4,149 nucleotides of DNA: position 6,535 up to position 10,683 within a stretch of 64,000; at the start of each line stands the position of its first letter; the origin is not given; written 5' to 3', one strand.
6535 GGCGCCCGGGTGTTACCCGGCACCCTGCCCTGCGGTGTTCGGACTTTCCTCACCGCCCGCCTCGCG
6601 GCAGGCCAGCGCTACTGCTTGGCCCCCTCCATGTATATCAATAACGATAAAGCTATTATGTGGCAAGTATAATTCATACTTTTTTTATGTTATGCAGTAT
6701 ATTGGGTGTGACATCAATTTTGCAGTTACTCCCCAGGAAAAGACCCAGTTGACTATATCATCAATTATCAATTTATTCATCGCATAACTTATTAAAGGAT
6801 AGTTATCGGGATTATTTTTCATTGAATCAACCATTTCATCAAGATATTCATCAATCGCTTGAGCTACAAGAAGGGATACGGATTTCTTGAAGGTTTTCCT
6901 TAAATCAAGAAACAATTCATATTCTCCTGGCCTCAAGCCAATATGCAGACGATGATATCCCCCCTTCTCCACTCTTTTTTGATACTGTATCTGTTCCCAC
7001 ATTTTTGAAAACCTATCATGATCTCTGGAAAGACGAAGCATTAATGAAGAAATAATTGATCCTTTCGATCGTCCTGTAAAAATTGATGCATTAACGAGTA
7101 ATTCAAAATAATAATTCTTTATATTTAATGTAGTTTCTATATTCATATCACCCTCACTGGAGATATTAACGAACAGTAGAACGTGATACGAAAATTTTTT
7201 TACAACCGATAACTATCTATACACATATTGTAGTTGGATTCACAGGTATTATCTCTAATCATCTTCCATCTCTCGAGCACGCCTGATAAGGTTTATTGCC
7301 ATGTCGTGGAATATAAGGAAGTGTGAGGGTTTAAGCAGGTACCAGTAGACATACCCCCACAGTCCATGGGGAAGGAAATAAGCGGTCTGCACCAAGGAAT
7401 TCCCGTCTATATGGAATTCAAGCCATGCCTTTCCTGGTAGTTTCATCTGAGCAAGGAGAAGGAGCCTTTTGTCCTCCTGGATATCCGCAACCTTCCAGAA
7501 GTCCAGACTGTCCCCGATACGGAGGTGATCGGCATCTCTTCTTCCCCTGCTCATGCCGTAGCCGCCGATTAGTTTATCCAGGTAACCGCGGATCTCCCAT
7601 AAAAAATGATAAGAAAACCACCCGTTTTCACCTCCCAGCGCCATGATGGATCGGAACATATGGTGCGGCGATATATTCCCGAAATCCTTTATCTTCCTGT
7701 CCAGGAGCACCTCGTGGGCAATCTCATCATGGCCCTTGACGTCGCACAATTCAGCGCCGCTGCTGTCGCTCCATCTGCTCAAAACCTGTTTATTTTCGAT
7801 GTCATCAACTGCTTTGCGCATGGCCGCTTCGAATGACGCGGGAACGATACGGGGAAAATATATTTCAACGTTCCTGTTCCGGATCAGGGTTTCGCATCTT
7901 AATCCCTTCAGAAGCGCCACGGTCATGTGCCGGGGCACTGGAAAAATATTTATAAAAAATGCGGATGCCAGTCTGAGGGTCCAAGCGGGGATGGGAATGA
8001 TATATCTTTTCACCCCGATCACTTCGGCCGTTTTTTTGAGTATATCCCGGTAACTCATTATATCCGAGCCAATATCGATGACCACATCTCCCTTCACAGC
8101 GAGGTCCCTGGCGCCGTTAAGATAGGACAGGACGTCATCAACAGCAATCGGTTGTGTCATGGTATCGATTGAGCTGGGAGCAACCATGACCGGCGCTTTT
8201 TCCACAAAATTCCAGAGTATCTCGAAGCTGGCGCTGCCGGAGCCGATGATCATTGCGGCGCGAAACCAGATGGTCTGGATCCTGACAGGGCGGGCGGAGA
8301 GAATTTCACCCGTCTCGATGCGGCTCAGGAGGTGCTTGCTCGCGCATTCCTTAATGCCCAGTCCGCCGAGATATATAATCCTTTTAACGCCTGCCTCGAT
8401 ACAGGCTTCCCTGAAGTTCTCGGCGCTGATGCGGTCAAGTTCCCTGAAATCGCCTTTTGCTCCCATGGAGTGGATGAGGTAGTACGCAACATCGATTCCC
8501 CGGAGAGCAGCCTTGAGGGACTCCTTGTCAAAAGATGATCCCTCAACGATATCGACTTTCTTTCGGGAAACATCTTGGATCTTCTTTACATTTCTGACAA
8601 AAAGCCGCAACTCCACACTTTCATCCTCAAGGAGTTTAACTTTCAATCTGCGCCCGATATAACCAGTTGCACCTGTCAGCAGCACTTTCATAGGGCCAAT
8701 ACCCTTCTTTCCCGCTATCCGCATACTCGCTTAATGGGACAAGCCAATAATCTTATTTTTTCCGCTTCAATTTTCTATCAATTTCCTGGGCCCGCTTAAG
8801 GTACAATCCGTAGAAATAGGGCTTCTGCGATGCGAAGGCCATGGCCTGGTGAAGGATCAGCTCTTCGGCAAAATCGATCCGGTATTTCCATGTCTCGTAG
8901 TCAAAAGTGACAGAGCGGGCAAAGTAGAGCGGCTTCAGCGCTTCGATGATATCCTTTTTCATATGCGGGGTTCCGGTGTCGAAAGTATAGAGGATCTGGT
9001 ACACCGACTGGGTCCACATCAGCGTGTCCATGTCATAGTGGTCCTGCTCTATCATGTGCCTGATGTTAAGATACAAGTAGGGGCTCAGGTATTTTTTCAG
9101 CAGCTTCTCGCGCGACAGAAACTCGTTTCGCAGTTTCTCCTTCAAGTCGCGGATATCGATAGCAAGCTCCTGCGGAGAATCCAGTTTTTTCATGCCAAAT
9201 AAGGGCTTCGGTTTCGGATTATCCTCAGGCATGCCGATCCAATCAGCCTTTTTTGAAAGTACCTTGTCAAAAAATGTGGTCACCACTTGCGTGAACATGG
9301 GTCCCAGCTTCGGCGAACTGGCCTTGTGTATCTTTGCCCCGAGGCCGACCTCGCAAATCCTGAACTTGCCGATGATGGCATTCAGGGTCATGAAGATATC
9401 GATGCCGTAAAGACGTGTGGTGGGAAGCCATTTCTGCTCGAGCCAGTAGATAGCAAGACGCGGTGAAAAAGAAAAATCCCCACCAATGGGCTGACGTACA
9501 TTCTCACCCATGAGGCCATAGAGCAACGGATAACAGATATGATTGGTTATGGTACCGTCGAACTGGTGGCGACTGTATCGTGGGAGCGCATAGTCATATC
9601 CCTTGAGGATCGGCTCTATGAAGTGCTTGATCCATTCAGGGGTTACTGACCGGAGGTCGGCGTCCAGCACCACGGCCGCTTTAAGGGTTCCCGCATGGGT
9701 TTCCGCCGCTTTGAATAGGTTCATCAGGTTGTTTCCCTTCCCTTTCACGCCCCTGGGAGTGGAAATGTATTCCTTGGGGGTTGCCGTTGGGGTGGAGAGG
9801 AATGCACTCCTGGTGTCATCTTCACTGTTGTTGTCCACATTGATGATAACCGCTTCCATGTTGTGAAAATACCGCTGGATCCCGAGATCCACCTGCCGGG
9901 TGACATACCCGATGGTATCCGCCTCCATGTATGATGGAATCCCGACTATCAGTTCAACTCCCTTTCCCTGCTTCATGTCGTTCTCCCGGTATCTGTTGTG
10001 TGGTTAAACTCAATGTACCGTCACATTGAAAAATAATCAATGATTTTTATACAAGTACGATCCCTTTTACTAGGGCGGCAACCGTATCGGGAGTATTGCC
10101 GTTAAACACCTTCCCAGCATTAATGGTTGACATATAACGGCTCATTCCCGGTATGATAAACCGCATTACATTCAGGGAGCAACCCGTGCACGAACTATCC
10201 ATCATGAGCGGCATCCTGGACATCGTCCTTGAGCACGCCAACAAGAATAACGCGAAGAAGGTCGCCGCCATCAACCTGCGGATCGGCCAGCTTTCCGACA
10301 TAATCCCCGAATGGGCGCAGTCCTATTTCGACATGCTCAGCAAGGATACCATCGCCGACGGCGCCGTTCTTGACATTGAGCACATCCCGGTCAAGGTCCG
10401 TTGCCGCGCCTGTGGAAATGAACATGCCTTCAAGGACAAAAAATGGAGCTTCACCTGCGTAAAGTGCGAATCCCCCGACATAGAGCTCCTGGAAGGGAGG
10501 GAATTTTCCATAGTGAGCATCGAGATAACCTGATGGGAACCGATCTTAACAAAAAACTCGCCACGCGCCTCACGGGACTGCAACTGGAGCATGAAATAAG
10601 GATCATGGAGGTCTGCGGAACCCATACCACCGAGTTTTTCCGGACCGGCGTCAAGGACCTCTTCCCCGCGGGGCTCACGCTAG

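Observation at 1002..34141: Strongly over-represented word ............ in both intergenic and coding DNA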

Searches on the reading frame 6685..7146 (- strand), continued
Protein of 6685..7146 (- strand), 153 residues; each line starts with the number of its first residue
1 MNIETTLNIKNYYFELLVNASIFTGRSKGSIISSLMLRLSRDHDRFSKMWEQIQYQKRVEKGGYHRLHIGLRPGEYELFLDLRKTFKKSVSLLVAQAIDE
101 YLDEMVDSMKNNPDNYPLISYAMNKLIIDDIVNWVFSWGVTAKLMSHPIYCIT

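Call 98: search_protein_families(library=pfam, alignment_id=A9, max_evalue=1)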
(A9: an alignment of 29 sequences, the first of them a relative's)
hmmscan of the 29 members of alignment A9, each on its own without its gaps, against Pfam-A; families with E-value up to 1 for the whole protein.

A. member 1, P0001 (153 aa): 0 families

B. families by the number of members that match (of 29 scanned): 22 families
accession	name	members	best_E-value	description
PF01402.27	RHH_1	5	0.00043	Ribbon-helix-helix protein, copG family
PF07878.17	RHH_5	5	0.0038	CopG-like RHH_1 or ribbon-helix-helix domain, RHH_5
PF12651.13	RHH_3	5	0.059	Ribbon-helix-helix domain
PF19891.5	DUF6364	3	0.0011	Family of unknown function (DUF6364)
PF14676.12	FANCI_S2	1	0.0064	FANCI solenoid 2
PF02388.22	FemAB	1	0.011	FemAB family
PF10003.15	DUF2244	1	0.024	Integral membrane protein (DUF2244)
PF06439.18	3keto-disac_hyd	1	0.025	3-keto-disaccharide hydrolase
PF19332.4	RNF180_C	1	0.032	E3 ubiquitin-protein ligase RNF180 C-terminus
PF25469.1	HTH_NWD1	1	0.033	NWD1-like, winged helix-turn-helix domain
PF11583.14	AurF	1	0.056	P-aminobenzoate N-oxygenase AurF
PF17679.6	Dip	1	0.075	gp37/Dip protein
PF12066.13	SERRATE_Ars2_N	1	0.079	SERRATE/Ars2, N-terminal domain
PF22299.1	BRISC_FAM175B_helical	1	0.097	BRISC complex subunit FAM175B, helical domain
PF07261.16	DnaB_2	1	0.098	Replication initiation and membrane attachment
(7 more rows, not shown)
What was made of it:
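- On Ribbon-helix-helix (RHH/MetJ-Arc) superfamily (for ORF153): Five of 29 members hit RHH_1, RHH_5 or RHH_3 below the thresholds (call 98).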

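Call 99: find_encoding_contigs(protein=P0287, flank=10000, max_places=1)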
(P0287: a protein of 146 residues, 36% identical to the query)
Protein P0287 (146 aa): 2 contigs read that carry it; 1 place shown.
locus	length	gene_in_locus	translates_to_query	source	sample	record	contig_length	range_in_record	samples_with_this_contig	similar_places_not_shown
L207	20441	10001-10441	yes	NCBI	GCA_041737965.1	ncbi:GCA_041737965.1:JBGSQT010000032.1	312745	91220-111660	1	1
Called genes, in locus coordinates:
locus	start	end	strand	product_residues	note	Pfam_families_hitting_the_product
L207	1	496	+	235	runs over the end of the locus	PF00535:Glycos_transf_2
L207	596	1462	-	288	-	-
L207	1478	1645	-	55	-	-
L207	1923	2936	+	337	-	-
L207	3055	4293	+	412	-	PF07992:Pyr_redox_2, PF13738:Pyr_redox_3 (weak), PF00070:Pyr_redox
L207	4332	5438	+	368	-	PF12801:Fer4_5 (faint), PF12838:Fer4_7 (faint), PF13187:Fer4_9 (weak), PF14697:Fer4_21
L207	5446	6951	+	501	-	PF13506:Glyco_transf_21, PF00535:Glycos_transf_2, PF13641:Glyco_tranf_2_3, PF13632:Glyco_trans_2_3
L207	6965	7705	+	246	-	PF04784:DUF547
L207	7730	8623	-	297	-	PF03851:UvdE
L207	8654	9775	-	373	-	PF00291:PALP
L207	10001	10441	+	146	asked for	-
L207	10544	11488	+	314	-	PF08902:DUF1848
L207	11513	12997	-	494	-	PF07228:SpoIIE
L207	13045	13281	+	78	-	-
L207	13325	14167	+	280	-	PF01551:Peptidase_M23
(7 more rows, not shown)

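Call 100: find_encoding_contigs(protein=P0284, flank=10000, max_places=1)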
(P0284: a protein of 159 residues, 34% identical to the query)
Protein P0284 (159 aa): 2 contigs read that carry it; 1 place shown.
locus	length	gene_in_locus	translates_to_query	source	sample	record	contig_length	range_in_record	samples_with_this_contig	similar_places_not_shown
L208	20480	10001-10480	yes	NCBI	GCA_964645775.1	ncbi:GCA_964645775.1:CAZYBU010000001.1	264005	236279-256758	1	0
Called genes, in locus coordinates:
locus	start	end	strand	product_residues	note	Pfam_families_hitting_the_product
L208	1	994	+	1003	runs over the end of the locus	PF03065:Glyco_hydro_57 (weak)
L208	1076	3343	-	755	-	PF07695:7TMR-DISM_7TM, PF00015:MCPsignal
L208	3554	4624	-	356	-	PF00291:PALP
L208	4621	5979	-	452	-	PF00324:AA_permease, PF13520:AA_permease_2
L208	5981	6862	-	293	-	PF00246:Peptidase_M14 (weak), PF24827:AstE_AspA_cat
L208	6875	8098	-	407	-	PF13183:Fer4_8 (weak), PF13187:Fer4_9 (weak), PF13237:Fer4_10 (weak), PF02754:CCG (weak)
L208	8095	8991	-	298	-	PF00037:Fer4 (weak), PF12838:Fer4_7 (weak), PF13187:Fer4_9 (weak)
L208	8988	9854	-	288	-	PF02596:DUF169 (faint)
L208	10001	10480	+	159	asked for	-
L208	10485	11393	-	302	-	PF00106:adh_short, PF08659:KR, PF13561:adh_short_C2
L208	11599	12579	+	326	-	PF01300:Sua5_yciO_yrdC, PF03481:Sua5_C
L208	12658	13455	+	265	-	PF07264:EI24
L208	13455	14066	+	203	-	PF02223:Thymidylate_kin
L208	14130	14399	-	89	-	PF27306:AF_2379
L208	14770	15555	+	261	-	-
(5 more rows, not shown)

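Call 111: find_related_loci(query=P0240, collection=viral_contigs, flank=5000)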
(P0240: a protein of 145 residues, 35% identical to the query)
Query P0240 (145 aa) in viral_contigs; peptide patterns used: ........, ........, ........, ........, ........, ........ (x = any residue, [..] = any of these).
24 stretches matched a pattern, but none encodes a relative of the query by tblastn (E <= 1e-3).
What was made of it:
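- Tried and rejected: No viral relative of paralog P0240 was found (call 111).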

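Call 115: search_solved_structures(query=A10, max_evalue=10, show_alignments=0)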
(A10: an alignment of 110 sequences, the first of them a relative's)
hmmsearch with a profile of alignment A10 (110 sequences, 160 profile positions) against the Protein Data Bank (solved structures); distinct sequences matched with E-value up to 10: 8.
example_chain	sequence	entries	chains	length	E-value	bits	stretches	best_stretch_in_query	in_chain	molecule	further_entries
1b01_A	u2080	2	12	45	0.0023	20.9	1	2-44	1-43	TRANSCRIPTIONAL REPRESSOR COPG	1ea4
2cpg_A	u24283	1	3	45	0.0023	20.8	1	2-44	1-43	TRANSCRIPTIONAL REPRESSOR COPG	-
5cwg_A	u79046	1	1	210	0.052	16.5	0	12-67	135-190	Designed helical repeat protein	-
5cwc_A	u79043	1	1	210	0.063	16.2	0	11-65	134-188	Designed helical repeat protein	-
6a6x_C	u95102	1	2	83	0.082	15.8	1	2-41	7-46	Antitoxin MazE7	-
2mdv_A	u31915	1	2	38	0.29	14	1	8-39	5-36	Designed protein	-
5x3t_A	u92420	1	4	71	0.38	13.6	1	5-41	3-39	Antitoxin VapB26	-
7wj0_A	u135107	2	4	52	0.59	13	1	3-44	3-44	Antitoxin MazE6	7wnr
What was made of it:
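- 6685..7146 (-): ORF153, an AT-rich gene (33% GC) for a 153-aa tandem ribbon-helix-helix protein. It is the proposed binder of the word. The family profile N-terminus matches CopG, E 0.0023 (call 115).
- On Ribbon-helix-helix (RHH/MetJ-Arc) superfamily (for ORF153): The family profile hits CopG at E 0.0023 (call 115).
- Closest known: CopG / Arc / MetJ-type RHH repressors and RHH antitoxins. Same: The N-terminal 44 residues of the family profile align with the whole of CopG (E 0.0023), and with MazE and VapB antitoxins (call 115).
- The family profile matches CopG along CopG's whole length (call 115).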

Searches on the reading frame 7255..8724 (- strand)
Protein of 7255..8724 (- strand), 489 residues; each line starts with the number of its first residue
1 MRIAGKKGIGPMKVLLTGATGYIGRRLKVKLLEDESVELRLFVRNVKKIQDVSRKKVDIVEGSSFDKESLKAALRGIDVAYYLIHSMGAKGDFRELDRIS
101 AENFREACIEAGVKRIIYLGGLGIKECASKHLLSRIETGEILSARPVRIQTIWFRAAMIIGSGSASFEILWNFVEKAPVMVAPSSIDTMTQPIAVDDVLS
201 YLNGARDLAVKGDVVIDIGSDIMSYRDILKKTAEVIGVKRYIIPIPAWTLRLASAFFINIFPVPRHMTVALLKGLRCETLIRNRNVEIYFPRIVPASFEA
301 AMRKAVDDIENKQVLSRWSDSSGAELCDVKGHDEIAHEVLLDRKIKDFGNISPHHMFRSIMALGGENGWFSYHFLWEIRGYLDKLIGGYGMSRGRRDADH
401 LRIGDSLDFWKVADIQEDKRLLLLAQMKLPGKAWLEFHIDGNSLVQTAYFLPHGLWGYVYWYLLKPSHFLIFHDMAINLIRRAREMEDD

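Call 6: search_protein_families(library=pfam, proteins=[window:7255-8724:-])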
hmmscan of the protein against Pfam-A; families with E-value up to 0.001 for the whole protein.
window:7255-8724:- (489 aa): 5 families
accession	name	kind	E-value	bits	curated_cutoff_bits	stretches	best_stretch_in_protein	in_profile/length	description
PF11066.14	DUF2867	-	9.9e-31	107.4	27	1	340-475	7-142/142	Protein of unknown function (DUF2867)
PF13460.12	NAD_binding_10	-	2.6e-19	70.3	27.2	1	18-129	1-106/184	NAD(P)H-binding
PF05368.20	NmrA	-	8.8e-11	42.4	27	1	13-118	4-104/298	NmrA-like family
PF01073.25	3Beta_HSD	-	1.8e-07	30.9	22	1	16-119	2-114/280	3-beta hydroxysteroid dehydrogenase/isomerase family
PF01370.27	Epimerase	-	6.4e-06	26.2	20.9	1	14-120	1-114/240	NAD dependent epimerase/dehydratase family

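Call 18: find_related_loci(query=window:7255-8724:-, collection=genome_contigs, flank=10000)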
Query window:7255-8724:- (489 aa) in genome_contigs; peptide patterns used: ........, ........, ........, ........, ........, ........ (x = any residue, [..] = any of these).
56 stretches matched a pattern; 8 encode a relative of the query (tblastn E <= 1e-3); 8 distinct loci.
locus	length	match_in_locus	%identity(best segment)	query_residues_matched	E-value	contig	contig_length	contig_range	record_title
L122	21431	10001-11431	90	12-488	0e+0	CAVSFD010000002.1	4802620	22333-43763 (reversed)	MAG: uncultured Spirochaetota bacterium isolate MFD02979.bin.1.65 genome assembly, contig: contig_47028, whole genome sh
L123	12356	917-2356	88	9-487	0e+0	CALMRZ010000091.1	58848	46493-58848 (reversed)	MAG TPA_asm: uncultured Spirochaetes bacterium isolate SRR5007357_bin.202_CONCOCT_v1.1_MAG genome assembly, contig: ERZ7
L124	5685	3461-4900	86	8-487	0e+0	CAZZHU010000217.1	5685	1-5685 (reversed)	MAG TPA_asm: uncultured Leptospirales bacterium isolate SRP192927_co6_673 genome assembly, contig: NODE_39306_length_568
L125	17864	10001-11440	87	9-487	0e+0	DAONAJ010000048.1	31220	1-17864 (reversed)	MAG TPA_asm: Spirochaetota bacterium isolate AMR_MDS_3976 NODE_1114_length_31220_cov_7.600545, whole genome shotgun sequ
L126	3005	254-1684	77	12-488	0e+0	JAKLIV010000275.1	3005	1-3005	MAG: Spirochaetes bacterium isolate RA.bin95 RA.bin95_275, whole genome shotgun sequence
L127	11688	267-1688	67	12-486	0e+0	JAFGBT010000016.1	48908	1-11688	MAG: Spirochaetes bacterium isolate Zod_Metabat.1046 k87_4495172, whole genome shotgun sequence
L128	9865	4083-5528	55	7-487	0e+0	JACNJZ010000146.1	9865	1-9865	MAG: Candidatus Desulfobia pelagia NIOZ-UU_NODE_8631_length_9865_cov_8.83568, whole genome shotgun sequence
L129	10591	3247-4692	56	7-487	0e+0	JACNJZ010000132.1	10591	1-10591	MAG: Candidatus Desulfobia pelagia NIOZ-UU_NODE_7851_length_10591_cov_7.42037, whole genome shotgun sequence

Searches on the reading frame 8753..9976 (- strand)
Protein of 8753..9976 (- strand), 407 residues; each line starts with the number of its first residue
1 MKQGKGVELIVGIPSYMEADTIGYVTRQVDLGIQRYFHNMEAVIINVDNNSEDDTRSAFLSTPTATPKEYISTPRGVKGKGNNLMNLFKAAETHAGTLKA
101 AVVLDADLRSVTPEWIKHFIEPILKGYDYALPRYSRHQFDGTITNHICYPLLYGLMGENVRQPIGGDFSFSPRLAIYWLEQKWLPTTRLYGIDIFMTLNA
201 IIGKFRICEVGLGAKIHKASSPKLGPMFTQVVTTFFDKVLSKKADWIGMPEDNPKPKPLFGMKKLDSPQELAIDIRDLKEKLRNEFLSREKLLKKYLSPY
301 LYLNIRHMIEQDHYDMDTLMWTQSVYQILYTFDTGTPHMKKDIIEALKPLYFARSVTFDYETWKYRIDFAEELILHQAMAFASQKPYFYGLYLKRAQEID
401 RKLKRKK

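Call 15: search_protein_families(library=pfam, proteins=[window:8753-9976:-])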
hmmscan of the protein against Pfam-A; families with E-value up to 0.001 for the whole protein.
window:8753-9976:- (407 aa): 1 family
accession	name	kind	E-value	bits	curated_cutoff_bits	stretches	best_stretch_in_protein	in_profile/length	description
PF00535.33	Glycos_transf_2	-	8.2e-08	32.8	23.3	1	11-160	2-144/168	Glycosyl transferase family 2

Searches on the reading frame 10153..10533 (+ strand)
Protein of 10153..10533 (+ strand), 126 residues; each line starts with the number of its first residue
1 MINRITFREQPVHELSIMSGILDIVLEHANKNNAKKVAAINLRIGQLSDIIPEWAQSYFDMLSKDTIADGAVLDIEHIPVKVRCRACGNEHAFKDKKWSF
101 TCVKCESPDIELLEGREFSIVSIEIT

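Call 15: search_protein_families(library=pfam, proteins=[window:10153-10533:+])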
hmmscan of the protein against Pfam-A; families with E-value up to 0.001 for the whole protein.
window:10153-10533:+ (126 aa): 1 family
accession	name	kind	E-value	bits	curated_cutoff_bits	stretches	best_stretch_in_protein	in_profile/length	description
PF01155.25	HypA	-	3e-32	111.4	28.9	1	13-125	2-112/112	Hydrogenase/urease nickel incorporation, metallochaperone, hypA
